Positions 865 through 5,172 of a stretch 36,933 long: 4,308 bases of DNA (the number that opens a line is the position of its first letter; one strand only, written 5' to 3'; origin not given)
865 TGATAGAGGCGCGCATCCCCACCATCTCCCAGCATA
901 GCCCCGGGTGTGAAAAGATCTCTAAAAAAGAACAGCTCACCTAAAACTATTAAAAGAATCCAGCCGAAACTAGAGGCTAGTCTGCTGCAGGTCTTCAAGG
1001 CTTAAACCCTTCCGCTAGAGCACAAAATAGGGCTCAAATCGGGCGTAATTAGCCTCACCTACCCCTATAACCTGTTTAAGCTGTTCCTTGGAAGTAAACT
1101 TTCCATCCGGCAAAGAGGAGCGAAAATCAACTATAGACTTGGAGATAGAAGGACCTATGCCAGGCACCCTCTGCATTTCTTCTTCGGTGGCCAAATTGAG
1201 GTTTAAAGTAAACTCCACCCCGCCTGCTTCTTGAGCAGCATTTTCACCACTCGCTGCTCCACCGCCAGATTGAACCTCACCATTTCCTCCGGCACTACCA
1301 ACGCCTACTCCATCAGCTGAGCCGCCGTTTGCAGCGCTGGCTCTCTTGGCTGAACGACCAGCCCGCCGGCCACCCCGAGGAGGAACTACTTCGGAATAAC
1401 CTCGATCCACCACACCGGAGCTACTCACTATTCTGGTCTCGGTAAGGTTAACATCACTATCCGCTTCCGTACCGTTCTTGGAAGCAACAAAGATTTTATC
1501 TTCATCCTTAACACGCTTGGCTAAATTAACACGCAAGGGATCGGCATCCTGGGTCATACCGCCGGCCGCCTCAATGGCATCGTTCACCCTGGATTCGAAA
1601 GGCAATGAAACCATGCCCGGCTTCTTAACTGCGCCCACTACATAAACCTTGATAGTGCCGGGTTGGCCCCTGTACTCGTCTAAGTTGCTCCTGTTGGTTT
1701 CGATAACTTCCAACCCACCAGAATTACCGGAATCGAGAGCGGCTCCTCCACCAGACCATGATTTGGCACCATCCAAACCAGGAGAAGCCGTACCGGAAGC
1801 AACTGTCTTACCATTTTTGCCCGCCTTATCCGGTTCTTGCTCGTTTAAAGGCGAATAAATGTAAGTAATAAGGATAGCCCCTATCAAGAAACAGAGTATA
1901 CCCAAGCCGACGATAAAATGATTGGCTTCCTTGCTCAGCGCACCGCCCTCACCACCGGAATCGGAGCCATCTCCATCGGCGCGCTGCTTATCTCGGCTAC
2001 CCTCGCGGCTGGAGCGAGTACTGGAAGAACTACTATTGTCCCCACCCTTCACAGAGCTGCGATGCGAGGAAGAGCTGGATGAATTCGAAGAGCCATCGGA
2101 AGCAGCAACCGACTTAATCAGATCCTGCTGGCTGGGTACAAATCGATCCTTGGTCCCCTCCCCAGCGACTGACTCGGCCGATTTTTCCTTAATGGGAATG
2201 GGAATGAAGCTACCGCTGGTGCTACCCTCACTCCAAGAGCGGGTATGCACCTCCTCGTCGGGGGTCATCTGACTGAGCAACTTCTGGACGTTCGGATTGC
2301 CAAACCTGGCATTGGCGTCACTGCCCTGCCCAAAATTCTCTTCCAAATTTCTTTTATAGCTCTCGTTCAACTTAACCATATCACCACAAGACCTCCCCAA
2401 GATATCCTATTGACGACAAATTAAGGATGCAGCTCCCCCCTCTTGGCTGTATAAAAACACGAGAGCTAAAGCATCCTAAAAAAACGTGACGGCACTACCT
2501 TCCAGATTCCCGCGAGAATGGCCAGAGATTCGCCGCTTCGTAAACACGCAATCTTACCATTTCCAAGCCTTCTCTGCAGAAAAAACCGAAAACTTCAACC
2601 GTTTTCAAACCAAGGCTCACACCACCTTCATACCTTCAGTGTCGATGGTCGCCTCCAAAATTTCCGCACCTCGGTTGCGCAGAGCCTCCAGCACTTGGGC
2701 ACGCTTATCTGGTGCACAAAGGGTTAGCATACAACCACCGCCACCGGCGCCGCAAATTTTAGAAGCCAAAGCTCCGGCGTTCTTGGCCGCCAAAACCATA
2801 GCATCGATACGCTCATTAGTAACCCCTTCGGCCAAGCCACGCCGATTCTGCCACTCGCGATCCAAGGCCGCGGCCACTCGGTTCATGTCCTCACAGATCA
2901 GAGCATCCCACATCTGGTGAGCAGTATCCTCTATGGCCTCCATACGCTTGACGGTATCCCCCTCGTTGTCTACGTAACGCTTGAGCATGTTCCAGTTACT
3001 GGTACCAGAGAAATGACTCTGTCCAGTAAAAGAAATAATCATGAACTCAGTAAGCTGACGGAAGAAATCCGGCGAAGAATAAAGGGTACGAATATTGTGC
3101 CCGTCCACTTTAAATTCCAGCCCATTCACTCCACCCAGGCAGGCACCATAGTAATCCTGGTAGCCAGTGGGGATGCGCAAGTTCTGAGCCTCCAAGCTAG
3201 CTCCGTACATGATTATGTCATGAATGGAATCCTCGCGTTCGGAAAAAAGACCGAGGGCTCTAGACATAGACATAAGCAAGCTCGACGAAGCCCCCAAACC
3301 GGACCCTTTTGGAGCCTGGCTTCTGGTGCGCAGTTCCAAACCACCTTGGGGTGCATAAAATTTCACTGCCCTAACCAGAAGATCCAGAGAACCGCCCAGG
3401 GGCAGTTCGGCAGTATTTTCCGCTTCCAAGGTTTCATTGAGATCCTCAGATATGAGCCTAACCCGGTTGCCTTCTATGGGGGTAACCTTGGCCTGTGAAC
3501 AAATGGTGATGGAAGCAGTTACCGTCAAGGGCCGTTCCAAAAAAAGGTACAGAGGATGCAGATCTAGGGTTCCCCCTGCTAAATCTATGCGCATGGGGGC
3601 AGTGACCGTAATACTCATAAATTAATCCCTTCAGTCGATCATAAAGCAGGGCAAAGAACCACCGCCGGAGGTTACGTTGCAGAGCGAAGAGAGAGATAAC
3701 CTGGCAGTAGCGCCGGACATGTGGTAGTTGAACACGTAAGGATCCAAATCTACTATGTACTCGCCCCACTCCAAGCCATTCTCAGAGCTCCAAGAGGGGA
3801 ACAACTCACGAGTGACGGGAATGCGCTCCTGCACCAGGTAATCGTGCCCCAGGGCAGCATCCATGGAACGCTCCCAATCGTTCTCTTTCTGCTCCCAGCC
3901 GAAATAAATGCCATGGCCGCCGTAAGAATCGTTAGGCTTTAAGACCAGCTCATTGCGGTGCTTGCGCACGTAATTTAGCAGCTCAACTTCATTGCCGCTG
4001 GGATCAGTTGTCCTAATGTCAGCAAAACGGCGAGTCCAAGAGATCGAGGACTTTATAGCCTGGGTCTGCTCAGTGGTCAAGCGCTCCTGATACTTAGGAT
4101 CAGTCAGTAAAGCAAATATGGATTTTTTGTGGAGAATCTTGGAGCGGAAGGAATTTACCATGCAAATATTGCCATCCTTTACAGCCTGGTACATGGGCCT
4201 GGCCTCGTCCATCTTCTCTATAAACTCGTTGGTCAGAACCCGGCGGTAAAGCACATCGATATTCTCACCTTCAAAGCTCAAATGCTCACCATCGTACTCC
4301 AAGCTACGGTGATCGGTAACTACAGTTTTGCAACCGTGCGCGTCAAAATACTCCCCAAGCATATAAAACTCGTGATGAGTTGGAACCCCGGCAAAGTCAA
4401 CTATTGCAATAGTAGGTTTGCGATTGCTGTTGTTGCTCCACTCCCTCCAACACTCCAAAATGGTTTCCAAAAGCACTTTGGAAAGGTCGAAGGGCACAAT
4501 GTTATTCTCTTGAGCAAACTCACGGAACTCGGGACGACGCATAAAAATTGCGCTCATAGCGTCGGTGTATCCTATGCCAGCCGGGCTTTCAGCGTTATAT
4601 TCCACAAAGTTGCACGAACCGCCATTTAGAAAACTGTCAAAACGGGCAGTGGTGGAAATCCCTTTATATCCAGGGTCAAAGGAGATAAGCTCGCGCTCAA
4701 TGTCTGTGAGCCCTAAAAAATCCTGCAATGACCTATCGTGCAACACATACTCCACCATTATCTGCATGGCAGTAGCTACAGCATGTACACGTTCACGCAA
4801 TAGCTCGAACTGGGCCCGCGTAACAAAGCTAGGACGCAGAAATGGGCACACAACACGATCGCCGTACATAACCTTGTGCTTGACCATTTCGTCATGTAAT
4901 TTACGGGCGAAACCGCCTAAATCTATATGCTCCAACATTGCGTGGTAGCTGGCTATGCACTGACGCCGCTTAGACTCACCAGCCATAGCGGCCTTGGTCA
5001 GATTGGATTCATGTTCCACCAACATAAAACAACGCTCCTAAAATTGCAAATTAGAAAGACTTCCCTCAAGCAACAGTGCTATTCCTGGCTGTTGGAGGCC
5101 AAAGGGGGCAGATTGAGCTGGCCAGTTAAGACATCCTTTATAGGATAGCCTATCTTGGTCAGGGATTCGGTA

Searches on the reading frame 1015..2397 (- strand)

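Call 27: search_protein_families(library=pfam, proteins=[window:1015-2397:-], max_evalue=0.001)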
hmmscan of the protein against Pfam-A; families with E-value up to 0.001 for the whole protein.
window:1015-2397:- (460 aa): 5 families
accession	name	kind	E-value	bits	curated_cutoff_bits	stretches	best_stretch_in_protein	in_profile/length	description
PF10531.15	SLBB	-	5.3e-13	49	27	1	250-300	1-50/55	SLBB domain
PF12836.13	HHH_3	-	5.8e-13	49.2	27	1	398-458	6-64/65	Helix-hairpin-helix motif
PF22461.2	SLBB_2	-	5.9e-08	33.1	27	1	250-299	2-52/79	SLBB domain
PF00633.29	HHH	-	3.9e-05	23.7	24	0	399-423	4-28/30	Helix-hairpin-helix motif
PF12826.13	HHH_2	-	0.00024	21.7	27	0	399-425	28-54/64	Helix-hairpin-helix motif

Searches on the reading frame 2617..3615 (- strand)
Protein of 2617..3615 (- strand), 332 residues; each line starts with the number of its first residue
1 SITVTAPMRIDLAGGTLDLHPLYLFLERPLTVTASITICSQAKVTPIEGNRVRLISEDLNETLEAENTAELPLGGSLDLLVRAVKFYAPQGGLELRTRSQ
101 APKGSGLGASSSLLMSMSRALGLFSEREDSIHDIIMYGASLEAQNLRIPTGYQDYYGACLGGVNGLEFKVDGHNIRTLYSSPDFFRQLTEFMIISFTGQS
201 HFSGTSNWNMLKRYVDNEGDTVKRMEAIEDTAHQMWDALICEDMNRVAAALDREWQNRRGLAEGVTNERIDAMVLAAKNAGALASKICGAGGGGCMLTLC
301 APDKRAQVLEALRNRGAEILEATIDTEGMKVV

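Call 27: search_protein_families(library=pfam, proteins=[window:2617-3615:-], max_evalue=0.001)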
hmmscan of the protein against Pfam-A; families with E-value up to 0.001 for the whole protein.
window:2617-3615:- (332 aa): 2 families
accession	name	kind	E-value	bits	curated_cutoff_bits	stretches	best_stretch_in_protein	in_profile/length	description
PF08544.19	GHMP_kinases_C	-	3.1e-11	43.9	21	1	242-316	8-83/85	GHMP kinases C terminal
PF00288.32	GHMP_kinases_N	-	2.6e-09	37.6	22.3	1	80-162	3-87/87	GHMP kinases N terminal domain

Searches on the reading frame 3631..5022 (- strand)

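Call 27: search_protein_families(library=pfam, proteins=[window:3631-5022:-], max_evalue=0.001)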
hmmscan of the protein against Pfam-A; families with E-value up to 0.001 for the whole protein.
window:3631-5022:- (463 aa): 2 families
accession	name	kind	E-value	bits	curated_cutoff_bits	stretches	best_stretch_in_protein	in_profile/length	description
PF14403.11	CP_ATPgrasp_2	-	2.5e-07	30.5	32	1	135-433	80-359/374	Circularly permuted ATP-grasp type 2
PF14397.11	ATPgrasp_ST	-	0.00038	20.2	31.4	1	347-440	51-137/278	Sugar-transfer associated ATP-grasp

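Call 56: search_protein_families(library=ncbifam, proteins=[window:3631-5022:-], max_evalue=0.001)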
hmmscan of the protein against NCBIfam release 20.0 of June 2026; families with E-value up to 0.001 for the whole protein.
window:3631-5022:- (463 aa): 0 families
